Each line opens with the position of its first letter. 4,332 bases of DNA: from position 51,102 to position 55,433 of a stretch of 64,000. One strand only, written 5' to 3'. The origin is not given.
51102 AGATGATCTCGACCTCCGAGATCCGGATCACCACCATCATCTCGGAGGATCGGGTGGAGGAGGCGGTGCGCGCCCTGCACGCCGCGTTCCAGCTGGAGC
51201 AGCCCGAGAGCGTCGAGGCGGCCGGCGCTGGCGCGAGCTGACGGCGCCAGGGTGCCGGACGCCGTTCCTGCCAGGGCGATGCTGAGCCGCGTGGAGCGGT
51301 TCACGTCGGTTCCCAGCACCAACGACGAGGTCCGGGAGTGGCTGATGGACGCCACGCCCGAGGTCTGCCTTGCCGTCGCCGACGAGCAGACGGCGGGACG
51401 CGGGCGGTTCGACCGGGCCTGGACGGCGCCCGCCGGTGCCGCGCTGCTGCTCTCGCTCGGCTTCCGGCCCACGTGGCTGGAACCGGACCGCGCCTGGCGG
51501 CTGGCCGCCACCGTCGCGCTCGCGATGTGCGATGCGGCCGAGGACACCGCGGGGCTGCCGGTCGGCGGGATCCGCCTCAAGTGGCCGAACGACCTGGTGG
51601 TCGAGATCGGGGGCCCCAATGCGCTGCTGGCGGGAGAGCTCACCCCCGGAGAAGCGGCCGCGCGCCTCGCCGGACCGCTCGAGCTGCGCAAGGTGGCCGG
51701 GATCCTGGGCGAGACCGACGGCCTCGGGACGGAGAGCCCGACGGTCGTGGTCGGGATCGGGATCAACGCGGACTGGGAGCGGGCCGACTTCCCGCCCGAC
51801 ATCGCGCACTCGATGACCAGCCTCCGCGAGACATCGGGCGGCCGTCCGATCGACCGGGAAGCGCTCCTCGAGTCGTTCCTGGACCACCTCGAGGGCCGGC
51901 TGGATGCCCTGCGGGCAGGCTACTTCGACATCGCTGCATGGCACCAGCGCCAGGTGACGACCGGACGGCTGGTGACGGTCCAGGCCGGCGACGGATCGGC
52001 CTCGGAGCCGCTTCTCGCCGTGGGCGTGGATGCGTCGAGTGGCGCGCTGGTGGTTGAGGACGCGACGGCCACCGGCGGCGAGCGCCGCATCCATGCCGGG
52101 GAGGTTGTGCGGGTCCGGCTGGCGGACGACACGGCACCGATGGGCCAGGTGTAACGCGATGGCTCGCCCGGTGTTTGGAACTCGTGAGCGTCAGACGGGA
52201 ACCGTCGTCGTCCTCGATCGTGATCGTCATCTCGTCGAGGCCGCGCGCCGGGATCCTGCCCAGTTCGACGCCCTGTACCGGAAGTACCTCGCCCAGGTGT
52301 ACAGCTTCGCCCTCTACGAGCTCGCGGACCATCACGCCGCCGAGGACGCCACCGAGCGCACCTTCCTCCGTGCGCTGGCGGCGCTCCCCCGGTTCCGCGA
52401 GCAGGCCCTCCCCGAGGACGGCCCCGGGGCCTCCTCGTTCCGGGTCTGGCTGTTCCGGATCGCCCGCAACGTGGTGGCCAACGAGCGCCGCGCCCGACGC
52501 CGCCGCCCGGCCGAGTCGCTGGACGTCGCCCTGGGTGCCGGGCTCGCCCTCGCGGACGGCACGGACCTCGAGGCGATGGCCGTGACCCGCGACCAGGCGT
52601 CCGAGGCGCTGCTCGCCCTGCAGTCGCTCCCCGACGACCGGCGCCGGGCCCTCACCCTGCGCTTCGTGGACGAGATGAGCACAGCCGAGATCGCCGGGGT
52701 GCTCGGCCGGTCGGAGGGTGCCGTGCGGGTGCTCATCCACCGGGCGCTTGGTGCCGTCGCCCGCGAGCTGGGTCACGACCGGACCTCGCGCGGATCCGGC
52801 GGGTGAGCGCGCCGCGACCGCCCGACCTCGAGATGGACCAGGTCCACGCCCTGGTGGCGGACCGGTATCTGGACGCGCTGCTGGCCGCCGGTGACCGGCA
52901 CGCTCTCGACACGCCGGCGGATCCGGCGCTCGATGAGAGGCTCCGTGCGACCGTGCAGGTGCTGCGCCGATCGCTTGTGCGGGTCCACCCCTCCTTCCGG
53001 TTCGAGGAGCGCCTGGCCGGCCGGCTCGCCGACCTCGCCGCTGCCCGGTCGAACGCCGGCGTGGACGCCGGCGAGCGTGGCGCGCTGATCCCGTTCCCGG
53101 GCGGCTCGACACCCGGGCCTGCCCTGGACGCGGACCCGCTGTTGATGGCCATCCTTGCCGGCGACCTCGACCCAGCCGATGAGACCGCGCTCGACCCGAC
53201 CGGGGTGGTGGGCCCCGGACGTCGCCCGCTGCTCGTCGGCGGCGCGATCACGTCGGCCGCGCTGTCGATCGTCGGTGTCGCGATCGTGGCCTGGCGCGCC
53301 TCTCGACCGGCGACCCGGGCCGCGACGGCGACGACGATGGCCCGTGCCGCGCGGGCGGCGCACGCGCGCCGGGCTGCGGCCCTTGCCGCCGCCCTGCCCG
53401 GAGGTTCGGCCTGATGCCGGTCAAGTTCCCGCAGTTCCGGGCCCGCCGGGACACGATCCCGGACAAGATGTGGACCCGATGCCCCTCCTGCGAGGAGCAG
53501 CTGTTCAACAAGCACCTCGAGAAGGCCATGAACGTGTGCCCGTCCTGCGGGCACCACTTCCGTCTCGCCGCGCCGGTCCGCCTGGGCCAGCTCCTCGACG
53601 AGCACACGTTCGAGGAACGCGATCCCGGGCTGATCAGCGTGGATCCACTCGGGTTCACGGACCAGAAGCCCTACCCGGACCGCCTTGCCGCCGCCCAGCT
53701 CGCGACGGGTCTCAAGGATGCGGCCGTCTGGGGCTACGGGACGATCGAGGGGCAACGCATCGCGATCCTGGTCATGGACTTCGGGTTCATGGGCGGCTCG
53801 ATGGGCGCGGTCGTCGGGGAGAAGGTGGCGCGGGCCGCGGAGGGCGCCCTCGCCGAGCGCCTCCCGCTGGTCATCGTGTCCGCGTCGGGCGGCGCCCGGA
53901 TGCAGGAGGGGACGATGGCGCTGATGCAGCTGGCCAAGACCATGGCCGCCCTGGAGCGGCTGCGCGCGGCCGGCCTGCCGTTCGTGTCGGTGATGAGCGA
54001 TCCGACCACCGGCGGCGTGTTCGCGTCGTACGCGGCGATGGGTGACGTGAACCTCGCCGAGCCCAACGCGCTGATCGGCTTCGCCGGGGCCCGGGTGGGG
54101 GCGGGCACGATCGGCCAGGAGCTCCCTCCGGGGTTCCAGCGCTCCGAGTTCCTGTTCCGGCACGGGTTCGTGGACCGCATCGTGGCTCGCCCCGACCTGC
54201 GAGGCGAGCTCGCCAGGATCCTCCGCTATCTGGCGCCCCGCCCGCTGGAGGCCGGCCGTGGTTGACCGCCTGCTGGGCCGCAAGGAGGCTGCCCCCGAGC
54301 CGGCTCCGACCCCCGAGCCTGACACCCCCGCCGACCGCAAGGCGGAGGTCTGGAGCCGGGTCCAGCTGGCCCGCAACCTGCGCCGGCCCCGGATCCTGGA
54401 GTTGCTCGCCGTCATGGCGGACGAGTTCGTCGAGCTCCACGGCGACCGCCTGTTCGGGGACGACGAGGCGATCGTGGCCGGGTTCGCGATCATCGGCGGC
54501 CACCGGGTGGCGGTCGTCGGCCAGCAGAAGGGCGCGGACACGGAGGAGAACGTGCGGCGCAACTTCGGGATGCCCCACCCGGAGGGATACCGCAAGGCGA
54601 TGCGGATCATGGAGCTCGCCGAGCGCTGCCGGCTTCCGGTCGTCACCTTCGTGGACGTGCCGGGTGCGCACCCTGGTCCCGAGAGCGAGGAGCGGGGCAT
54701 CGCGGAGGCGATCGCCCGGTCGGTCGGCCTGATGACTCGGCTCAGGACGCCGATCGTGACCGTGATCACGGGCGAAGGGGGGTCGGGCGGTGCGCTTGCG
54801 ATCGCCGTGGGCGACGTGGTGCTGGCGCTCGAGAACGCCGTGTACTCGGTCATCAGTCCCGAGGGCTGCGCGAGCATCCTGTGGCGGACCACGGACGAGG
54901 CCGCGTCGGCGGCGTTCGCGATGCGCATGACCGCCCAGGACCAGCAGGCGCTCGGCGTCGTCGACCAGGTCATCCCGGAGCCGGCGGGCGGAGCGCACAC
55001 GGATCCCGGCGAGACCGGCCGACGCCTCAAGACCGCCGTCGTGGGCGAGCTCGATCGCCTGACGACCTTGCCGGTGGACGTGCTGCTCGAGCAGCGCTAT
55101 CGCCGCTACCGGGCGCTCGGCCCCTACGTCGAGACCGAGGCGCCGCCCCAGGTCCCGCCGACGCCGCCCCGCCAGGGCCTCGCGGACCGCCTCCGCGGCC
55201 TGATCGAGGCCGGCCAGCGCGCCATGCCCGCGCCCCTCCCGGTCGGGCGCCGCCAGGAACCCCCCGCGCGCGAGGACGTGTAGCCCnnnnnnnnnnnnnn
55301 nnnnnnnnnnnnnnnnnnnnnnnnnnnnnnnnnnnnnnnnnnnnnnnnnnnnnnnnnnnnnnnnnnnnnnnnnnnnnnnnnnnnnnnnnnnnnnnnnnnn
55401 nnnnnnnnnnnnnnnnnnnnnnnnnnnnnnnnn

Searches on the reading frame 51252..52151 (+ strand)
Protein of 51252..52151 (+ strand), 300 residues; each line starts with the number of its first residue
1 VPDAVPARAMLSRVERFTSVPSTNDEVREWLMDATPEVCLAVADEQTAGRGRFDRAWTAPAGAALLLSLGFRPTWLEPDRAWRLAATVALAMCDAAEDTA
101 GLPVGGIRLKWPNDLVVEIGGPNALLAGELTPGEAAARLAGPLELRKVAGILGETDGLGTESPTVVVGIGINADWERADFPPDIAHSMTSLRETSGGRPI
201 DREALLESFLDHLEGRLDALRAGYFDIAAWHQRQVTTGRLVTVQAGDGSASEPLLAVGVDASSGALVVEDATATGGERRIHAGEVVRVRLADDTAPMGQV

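Call 63: search_protein_families(library=pfam, proteins=[window:51252-52151:+], max_evalue=0.001)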
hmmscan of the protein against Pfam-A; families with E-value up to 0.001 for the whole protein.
window:51252-52151:+ (300 aa): 1 family
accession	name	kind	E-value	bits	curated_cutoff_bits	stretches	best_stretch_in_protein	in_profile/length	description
PF03099.24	BPL_LplA_LipB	-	2.8e-13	50.4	21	1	19-172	4-133/133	Biotin/lipoate A/B protein ligase family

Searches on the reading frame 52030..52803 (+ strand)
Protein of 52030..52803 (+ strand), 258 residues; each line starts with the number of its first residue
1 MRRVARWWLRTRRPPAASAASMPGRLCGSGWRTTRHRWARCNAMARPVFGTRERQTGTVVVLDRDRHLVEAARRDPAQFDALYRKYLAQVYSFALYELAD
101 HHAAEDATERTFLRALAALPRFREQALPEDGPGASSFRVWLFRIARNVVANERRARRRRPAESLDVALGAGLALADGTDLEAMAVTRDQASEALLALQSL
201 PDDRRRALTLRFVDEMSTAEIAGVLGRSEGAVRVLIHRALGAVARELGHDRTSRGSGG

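Call 63: search_protein_families(library=pfam, proteins=[window:52030-52803:+], max_evalue=0.001)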
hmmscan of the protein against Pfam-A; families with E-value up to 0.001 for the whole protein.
window:52030-52803:+ (258 aa): 5 families
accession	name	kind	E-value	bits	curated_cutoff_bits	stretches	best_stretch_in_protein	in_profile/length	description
PF08281.18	Sigma70_r4_2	-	4.6e-16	58.6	25.7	1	194-240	5-51/54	Sigma-70, region 4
PF04545.22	Sigma70_r4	-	1.4e-11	44.2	24.1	1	196-242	1-47/50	Sigma-70, region 4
PF04542.20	Sigma70_r2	-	2.8e-11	43.5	24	1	82-159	1-71/71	Sigma-70 region 2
PF13384.12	HTH_23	-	1e-05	25.6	24.6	1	202-238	3-40/50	Homeodomain-like domain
PF07638.17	Sigma70_ECF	-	0.00029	21.2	21.1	1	75-233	15-169/185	ECF sigma factor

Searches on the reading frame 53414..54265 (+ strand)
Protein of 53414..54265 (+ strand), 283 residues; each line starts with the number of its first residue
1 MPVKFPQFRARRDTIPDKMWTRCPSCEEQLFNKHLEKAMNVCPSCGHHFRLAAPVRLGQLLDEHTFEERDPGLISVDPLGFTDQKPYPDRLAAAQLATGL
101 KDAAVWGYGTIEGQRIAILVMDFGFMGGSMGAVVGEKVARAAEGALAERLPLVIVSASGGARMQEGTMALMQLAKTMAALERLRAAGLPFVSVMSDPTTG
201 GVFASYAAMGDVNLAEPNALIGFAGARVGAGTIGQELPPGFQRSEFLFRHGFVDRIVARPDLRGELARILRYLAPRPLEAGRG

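Call 3: search_protein_families(library=pfam, proteins=[window:53414-54265:+], max_evalue=1)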
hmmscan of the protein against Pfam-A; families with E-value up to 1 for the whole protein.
window:53414-54265:+ (283 aa): 17 families
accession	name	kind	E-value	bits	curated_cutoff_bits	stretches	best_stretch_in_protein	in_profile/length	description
PF01039.27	Carboxyl_trans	-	1e-19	71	22.3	1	92-236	31-180/493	Carboxyl transferase domain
PF17848.7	Zn_ribbon_ACC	-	1e-09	38.8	24.5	1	20-45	1-26/26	Acetyl-CoA carboxylase zinc finger domain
PF01485.27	IBR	-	0.0045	17.5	24.3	1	7-49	5-51/65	IBR domain, a half RING-finger domain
PF10571.15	UPF0547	-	0.011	16.3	29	1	23-49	3-24/26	Uncharacterised protein family UPF0547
PF13248.11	Zn_ribbon_3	-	0.018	14.9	27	1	22-47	4-24/26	zinc-ribbon domain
PF23499.1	YnfU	-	0.066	13.6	27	1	19-49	15-48/49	YnfU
PF12773.13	DZR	-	0.1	13.2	27.3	1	22-48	14-33/45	Double zinc ribbon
PF24460.1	DUF7575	-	0.11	12.3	28.5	0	40-47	4-11/28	Domain of unknown function (DUF7575)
PF21349.2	RUBY_RBDX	-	0.14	12.1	26.5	0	36-47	13-24/30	Rubrerythrin, rubredoxin-like domain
PF13717.11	Zn_ribbon_4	-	0.15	12.5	30.3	0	42-51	5-14/36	zinc-ribbon domain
PF25207.1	DUF7837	-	0.15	12.5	27.8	0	16-28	30-42/47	Domain of unknown function (DUF7837)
PF13719.11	Zn_ribbon_5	-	0.19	11.9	29.3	0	42-52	5-15/37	zinc-ribbon domain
PF23475.1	zf-Tbcl_FmdE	-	0.31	11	23.2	0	37-49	5-17/35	FmdE treble clef zinc finger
PF09723.15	Zn_ribbon_8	-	0.33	11.4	34.4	1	22-48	7-36/41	Zinc ribbon domain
PF25214.1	HVO_B0008_N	-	0.47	10.8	27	0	41-54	3-16/38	HVO_B0008 N-terminal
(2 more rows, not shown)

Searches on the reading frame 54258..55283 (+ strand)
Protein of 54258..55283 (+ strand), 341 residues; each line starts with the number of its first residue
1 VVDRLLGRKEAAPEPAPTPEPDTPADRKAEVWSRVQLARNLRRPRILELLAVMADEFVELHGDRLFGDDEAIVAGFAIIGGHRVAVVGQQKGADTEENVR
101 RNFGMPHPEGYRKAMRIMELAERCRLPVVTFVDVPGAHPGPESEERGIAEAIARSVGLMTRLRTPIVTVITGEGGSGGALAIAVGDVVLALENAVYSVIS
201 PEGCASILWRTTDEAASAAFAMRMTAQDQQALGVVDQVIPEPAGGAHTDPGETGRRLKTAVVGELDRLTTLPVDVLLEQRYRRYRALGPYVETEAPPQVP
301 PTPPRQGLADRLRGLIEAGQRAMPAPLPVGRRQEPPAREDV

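Call 3: search_protein_families(library=pfam, proteins=[window:54258-55283:+], max_evalue=1)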
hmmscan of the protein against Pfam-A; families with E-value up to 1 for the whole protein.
window:54258-55283:+ (341 aa): 6 families
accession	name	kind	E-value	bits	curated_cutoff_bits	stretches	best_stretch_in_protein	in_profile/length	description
PF03255.19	ACCA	-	1.1e-112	376.6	23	1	30-288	52-310/310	Acetyl co-enzyme A carboxylase carboxyltransferase-like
PF01039.27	Carboxyl_trans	-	2.6e-23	82.8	22.3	1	54-238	270-453/493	Carboxyl transferase domain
PF06833.16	MdcE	-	4.8e-05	23.6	32.7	1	110-234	11-143/196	Malonate decarboxylase gamma subunit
PF00378.25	ECH_1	-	0.014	15.2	27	1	157-241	82-176/251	Enoyl-CoA hydratase/isomerase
PF17574.7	TA_inhibitor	-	0.053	14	27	1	202-238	27-63/89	Inhibitor of toxin/antitoxin system (Gp4.5)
PF00574.28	CLP_protease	-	0.25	11.6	20.2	0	158-206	69-119/182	Clp protease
